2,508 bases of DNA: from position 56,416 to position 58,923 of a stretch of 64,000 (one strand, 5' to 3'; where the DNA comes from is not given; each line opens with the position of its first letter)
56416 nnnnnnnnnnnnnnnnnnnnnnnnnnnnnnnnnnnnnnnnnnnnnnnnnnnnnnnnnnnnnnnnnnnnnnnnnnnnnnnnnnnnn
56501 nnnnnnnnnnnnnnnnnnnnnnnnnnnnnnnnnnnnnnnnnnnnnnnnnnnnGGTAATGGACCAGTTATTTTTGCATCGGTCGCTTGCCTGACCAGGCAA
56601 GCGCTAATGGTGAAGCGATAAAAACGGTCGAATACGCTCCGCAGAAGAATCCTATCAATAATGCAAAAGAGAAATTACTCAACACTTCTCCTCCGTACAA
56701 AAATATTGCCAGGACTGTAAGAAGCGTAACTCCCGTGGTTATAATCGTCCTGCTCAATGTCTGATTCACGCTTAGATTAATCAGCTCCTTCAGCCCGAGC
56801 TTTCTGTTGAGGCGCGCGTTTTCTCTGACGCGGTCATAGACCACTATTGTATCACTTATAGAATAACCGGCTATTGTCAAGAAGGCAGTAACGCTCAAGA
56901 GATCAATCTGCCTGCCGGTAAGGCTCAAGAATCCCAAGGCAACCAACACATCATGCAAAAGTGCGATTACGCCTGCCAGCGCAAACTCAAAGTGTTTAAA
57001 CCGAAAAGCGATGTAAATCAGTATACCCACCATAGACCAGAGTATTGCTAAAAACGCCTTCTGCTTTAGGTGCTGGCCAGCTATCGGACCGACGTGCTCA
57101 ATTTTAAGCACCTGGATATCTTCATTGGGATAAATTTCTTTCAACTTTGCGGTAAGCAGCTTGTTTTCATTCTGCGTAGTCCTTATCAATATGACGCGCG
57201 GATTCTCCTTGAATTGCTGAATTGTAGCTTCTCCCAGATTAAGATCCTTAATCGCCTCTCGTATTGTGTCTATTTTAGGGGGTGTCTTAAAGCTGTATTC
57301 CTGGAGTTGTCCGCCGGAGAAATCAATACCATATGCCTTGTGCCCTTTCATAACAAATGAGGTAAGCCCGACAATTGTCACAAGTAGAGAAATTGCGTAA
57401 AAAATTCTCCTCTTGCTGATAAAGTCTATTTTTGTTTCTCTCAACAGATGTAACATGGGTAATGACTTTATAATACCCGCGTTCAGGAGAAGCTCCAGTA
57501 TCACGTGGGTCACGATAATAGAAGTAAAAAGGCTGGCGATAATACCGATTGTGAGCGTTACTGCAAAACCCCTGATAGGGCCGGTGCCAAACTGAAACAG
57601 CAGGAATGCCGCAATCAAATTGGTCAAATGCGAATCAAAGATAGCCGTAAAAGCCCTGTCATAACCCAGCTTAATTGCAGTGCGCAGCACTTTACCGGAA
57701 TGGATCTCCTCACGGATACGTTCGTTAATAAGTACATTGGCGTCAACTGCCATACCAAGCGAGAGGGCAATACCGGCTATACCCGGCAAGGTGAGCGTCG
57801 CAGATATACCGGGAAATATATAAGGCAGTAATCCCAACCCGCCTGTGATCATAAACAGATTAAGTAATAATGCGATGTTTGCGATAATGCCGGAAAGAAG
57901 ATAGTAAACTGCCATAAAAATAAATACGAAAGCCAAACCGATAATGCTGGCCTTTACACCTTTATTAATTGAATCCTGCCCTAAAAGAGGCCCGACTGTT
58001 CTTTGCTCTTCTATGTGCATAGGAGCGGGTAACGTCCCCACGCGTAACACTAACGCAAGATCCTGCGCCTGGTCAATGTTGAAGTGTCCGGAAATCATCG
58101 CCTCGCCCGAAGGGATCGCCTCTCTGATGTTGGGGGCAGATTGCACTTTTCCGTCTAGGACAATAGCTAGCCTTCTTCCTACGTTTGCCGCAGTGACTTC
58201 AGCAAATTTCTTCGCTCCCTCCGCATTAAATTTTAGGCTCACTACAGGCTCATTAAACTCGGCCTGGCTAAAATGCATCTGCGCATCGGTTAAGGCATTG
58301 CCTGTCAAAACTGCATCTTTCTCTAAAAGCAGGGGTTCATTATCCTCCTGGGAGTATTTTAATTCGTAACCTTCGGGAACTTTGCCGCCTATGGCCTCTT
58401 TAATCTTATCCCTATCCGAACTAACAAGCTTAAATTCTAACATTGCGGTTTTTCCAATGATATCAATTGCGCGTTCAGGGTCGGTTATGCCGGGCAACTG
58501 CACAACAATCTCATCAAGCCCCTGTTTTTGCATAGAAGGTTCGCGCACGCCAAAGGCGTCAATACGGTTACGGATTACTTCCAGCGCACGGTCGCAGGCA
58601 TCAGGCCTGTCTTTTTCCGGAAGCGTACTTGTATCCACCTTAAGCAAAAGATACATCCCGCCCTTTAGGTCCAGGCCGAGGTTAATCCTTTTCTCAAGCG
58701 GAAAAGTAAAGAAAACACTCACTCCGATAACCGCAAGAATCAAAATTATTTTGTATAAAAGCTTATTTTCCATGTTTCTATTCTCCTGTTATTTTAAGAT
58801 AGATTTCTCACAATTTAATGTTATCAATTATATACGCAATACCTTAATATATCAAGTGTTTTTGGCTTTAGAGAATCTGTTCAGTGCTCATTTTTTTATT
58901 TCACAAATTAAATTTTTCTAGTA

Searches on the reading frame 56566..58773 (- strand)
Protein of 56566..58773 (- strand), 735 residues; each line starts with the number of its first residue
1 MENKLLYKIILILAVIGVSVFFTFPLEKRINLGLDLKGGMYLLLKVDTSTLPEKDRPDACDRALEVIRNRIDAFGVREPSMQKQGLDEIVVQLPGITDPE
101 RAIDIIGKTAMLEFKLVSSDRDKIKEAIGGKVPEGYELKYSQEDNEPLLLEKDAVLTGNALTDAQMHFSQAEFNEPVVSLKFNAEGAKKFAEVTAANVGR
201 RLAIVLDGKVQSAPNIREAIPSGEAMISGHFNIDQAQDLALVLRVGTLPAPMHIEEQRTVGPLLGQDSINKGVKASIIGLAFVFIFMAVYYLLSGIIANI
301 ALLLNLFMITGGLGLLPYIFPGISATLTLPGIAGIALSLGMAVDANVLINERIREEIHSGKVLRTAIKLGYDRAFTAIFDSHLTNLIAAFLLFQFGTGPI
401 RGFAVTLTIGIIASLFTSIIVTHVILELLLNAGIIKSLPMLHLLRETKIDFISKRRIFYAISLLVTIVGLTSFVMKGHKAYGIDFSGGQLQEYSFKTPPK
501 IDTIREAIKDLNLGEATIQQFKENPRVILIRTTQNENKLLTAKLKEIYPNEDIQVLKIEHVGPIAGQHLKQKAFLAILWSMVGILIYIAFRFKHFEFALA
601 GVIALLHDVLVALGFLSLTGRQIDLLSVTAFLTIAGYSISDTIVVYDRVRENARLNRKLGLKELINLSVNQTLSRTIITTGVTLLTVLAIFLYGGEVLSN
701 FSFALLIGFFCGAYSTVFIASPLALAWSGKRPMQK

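Call 62: search_protein_families(library=pfam, proteins=[window:56566-58773:-], max_evalue=0.00001)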
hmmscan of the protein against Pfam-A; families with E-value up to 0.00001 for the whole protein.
window:56566-58773:- (735 aa): 4 families
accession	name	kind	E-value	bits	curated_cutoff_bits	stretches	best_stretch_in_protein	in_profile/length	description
PF02355.23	SecD_SecF_C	-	5.8e-73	244.8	20.5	2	545-728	7-187/189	Protein export membrane protein SecD/SecF, C-terminal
PF22599.2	SecDF_P1_head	-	5.6e-38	129.8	27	1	139-250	4-114/114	SecDF, P1 head subdomain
PF21760.3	SecD_1st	-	3.4e-27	94.1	27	1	61-118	2-59/60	Protein translocase subunit SecDF, P1 domain, N-terminal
PF07549.19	Sec_GG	-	1.8e-07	30.9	20.3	0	28-49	6-27/28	SecD/SecF GG Motif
